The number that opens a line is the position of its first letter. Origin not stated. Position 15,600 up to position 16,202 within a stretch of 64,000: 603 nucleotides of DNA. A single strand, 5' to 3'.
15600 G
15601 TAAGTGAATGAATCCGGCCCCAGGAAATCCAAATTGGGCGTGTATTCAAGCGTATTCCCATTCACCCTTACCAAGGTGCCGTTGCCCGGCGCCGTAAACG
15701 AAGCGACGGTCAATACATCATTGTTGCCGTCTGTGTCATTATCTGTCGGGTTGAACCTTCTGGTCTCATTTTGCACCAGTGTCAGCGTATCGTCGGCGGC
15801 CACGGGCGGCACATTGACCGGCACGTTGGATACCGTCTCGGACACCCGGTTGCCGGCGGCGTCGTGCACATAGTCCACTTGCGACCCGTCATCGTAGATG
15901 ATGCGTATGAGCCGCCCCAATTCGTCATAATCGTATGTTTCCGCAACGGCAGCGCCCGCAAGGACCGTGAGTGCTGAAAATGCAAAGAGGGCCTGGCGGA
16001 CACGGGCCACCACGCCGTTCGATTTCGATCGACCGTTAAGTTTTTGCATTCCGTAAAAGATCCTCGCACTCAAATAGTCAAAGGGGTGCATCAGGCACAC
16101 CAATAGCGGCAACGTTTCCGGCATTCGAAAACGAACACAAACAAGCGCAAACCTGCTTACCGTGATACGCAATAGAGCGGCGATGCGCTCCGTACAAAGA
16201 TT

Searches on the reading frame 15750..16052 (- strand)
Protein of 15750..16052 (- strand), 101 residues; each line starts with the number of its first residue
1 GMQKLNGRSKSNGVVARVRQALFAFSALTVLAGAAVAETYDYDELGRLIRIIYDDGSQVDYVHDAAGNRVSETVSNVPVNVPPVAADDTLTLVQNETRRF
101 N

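Call 37: search_protein_families(library=pfam, proteins=[window:15750-16052:-], max_evalue=0.1)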
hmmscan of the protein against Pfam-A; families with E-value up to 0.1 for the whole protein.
window:15750-16052:- (101 aa): 2 families
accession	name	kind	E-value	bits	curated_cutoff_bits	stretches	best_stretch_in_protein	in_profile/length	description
PF05593.20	RHS_repeat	-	6.3e-07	30.1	22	1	42-73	1-32/38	RHS Repeat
PF17803.7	Cadherin_4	-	0.017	16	25.1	1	73-98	4-29/71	Bacterial cadherin-like domain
